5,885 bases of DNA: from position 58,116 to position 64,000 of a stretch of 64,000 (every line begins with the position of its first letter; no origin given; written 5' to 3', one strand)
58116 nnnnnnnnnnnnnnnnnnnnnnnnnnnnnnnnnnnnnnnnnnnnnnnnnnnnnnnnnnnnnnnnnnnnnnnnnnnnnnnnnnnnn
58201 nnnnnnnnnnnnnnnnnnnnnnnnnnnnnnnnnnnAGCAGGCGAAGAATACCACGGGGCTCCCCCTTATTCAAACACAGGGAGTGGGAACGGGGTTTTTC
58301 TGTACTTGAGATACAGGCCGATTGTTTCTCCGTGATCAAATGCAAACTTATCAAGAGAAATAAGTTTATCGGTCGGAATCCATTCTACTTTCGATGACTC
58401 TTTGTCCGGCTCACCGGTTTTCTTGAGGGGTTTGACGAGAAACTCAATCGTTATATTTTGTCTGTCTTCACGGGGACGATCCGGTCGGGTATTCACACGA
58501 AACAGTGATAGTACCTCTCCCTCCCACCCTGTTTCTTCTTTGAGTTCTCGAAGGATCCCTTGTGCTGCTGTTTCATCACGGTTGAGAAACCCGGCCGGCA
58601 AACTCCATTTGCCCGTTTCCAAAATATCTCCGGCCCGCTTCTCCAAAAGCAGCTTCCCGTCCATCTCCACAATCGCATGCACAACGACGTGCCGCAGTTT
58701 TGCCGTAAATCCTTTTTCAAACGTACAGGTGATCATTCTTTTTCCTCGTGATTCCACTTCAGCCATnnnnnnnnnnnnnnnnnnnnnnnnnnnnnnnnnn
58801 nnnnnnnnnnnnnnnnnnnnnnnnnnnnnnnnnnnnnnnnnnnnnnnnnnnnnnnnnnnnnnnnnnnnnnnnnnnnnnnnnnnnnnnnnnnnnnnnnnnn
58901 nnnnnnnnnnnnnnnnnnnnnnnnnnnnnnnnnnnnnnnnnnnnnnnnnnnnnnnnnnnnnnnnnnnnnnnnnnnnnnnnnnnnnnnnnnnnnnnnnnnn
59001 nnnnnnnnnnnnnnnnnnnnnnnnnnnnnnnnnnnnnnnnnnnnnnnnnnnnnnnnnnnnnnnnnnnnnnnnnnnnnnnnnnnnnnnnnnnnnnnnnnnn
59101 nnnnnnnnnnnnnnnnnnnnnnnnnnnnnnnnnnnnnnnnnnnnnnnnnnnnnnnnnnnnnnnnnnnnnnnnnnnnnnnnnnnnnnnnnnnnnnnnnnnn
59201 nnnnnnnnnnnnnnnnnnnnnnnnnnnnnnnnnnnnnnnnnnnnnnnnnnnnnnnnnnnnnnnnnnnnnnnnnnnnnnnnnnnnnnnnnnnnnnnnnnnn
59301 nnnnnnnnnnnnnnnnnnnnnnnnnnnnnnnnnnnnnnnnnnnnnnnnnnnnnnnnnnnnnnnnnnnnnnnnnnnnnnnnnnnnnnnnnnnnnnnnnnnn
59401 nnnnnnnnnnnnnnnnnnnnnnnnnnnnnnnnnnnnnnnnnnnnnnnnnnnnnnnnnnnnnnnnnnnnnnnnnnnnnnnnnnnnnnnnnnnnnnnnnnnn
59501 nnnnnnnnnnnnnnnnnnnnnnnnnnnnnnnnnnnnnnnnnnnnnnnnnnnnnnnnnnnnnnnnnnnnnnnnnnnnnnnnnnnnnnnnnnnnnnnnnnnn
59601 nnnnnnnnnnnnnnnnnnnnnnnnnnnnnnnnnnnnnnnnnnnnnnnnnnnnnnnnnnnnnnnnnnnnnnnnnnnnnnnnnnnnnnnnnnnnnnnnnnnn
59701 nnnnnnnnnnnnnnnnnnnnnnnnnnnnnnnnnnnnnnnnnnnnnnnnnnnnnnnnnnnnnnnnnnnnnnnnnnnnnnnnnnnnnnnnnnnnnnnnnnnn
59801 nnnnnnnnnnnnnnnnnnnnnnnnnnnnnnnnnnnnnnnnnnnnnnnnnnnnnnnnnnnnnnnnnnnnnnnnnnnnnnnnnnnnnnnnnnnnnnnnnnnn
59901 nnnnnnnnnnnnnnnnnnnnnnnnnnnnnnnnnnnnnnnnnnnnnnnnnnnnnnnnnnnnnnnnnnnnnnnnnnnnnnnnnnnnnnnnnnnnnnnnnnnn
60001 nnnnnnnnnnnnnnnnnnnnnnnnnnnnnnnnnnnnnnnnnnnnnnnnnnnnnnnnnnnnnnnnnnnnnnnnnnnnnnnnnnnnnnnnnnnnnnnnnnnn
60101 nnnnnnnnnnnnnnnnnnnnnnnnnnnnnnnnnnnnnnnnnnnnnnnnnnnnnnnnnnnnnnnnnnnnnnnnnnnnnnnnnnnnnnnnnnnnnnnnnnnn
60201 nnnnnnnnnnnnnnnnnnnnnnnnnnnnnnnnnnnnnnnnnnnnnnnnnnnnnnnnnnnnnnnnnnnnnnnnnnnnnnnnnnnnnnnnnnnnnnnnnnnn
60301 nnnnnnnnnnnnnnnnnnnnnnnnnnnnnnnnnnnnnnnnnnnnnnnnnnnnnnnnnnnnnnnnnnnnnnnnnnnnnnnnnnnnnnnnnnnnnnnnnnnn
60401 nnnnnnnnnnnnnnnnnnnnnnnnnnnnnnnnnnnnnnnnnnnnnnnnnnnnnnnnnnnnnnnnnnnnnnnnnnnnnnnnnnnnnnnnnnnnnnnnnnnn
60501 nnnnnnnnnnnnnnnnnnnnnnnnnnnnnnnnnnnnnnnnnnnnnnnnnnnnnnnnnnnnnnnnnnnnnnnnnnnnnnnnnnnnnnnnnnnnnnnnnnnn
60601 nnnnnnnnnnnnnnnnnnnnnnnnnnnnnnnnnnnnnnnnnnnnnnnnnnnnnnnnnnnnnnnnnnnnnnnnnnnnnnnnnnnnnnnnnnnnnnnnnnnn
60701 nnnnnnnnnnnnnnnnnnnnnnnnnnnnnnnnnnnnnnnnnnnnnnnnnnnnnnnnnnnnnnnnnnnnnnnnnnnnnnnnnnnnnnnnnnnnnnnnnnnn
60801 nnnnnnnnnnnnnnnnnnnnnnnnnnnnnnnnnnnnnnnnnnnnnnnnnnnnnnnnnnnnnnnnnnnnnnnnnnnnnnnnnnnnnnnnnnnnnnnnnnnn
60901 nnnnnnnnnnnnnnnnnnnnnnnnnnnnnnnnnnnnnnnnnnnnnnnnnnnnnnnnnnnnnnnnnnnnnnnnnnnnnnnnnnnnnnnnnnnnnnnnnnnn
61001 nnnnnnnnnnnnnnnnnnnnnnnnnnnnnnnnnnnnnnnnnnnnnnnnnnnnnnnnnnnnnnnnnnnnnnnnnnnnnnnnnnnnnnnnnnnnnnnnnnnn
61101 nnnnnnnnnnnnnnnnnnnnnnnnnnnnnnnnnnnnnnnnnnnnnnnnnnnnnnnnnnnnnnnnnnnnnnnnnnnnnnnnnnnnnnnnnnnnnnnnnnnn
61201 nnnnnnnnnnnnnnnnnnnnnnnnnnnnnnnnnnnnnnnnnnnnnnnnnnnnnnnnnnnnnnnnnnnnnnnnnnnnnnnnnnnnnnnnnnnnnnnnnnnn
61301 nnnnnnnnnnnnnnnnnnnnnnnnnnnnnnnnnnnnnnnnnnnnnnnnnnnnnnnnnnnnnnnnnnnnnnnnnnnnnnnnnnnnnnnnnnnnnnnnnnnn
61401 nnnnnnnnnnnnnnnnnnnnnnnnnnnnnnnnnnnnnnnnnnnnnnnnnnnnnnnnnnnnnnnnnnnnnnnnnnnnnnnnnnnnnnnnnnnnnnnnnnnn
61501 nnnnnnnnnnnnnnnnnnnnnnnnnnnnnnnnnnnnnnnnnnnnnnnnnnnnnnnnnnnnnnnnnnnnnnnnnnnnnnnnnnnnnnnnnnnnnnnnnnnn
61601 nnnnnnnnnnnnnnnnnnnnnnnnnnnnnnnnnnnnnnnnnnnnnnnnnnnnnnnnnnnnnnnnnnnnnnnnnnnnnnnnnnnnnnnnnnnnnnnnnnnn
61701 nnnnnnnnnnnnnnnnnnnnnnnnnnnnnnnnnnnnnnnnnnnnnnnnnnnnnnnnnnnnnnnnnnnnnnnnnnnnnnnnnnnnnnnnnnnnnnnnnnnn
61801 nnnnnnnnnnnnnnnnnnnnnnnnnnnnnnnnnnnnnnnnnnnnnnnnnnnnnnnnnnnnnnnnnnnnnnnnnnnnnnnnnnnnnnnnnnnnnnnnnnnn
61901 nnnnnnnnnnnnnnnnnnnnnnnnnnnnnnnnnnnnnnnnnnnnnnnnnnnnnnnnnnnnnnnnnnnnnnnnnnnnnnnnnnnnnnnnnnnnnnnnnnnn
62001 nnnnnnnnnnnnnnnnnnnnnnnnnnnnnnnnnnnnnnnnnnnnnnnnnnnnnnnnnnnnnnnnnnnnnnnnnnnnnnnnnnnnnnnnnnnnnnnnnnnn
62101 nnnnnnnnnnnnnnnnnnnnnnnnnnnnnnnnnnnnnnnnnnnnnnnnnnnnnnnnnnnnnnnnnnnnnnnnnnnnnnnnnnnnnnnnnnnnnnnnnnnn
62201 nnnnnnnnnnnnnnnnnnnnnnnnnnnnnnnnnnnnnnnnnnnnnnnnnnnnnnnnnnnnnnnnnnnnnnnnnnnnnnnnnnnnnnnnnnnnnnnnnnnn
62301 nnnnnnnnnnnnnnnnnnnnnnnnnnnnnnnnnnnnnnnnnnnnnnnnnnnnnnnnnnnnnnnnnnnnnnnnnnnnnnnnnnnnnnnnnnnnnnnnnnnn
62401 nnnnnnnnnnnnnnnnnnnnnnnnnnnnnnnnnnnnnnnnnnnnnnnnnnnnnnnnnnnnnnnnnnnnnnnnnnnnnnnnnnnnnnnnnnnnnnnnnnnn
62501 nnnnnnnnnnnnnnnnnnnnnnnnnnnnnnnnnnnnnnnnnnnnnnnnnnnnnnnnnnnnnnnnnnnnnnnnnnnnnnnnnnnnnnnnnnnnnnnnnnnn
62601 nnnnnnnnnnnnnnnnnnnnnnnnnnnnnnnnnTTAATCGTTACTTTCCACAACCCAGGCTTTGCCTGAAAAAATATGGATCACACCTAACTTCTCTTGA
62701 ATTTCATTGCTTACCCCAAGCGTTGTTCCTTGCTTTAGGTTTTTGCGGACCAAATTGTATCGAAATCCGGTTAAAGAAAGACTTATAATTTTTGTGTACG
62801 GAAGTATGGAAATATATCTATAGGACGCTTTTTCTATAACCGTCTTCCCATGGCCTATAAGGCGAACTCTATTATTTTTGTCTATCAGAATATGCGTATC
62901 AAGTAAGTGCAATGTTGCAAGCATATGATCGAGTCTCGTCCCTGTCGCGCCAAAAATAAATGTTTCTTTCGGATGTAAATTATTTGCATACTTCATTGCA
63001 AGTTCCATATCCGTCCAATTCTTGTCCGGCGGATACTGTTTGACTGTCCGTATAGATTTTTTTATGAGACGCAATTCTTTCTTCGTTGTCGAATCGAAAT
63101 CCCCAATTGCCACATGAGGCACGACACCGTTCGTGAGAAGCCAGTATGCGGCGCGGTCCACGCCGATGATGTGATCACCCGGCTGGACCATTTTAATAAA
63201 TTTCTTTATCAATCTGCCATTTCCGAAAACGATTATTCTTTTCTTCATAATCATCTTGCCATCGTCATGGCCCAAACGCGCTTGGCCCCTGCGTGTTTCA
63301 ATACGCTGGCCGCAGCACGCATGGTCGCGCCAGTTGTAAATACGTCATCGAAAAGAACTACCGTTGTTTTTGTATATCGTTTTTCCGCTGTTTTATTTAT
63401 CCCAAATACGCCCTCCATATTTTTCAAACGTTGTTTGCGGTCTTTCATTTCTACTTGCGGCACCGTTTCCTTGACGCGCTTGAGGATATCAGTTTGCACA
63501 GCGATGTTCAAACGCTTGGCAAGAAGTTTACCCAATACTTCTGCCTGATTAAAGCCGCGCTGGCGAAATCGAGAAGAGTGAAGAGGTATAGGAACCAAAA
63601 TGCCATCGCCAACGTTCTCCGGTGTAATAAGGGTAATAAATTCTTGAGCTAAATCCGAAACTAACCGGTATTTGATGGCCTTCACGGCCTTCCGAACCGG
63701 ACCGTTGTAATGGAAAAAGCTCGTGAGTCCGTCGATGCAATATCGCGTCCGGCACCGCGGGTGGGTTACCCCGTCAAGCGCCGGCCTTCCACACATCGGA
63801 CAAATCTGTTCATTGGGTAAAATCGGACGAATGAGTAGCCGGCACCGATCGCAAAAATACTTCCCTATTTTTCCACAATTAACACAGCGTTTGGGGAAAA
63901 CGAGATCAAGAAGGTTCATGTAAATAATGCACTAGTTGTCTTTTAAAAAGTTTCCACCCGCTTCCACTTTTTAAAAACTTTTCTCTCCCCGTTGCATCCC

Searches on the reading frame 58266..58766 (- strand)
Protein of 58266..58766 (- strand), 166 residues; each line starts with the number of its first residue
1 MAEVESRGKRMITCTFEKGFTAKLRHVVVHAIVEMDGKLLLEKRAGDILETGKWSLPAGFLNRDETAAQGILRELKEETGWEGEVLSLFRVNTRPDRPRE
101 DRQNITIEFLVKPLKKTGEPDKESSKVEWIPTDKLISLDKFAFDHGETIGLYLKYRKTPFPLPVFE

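Call 74: search_protein_families(library=pfam, proteins=[window:58266-58766:-], max_evalue=0.001)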
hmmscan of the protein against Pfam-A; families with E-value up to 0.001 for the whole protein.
window:58266-58766:- (166 aa): 2 families
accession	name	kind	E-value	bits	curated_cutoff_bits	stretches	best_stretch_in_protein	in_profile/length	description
PF00293.34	NUDIX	-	2.2e-18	67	21.1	1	26-148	3-130/134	NUDIX domain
PF14815.12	NUDIX_4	-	0.00019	21.6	35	1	29-86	2-56/113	NUDIX domain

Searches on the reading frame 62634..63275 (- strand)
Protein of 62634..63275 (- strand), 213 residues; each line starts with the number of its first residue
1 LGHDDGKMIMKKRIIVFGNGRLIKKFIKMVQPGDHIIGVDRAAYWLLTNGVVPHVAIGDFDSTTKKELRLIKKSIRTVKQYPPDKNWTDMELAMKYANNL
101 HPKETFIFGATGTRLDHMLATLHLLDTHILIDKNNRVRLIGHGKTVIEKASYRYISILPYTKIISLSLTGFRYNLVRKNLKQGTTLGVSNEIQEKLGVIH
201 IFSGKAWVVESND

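Call 73: search_protein_families(library=pfam, proteins=[window:62634-63275:-], max_evalue=0.001)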
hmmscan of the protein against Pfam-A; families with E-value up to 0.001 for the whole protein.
window:62634-63275:- (213 aa): 2 families
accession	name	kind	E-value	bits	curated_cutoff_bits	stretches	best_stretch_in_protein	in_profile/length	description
PF04263.21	TPK_catalytic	-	4.1e-23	81.9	30.7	1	33-126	8-102/113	Thiamin pyrophosphokinase, catalytic domain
PF04265.19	TPK_B1_binding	-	2.1e-12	47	22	1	145-200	2-61/67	Thiamin pyrophosphokinase, vitamin B1 binding domain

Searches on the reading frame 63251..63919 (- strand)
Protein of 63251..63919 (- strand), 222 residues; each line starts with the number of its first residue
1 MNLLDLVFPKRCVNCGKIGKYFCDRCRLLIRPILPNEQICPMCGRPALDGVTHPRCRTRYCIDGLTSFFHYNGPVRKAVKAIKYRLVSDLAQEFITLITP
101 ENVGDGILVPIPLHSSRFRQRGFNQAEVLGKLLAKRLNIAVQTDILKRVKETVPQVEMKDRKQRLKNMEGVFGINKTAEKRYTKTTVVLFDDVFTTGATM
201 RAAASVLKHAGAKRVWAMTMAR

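Call 73: search_protein_families(library=pfam, proteins=[window:63251-63919:-], max_evalue=0.001)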
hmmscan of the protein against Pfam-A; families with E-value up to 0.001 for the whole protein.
window:63251-63919:- (222 aa): 2 families
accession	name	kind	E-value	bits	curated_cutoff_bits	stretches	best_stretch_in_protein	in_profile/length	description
PF18912.6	DZR_2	-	6.2e-09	36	27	1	3-56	1-55/56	Double zinc ribbon domain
PF00156.33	Pribosyltran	-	9.8e-08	31.9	26.3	1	127-219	41-122/158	Phosphoribosyl transferase domain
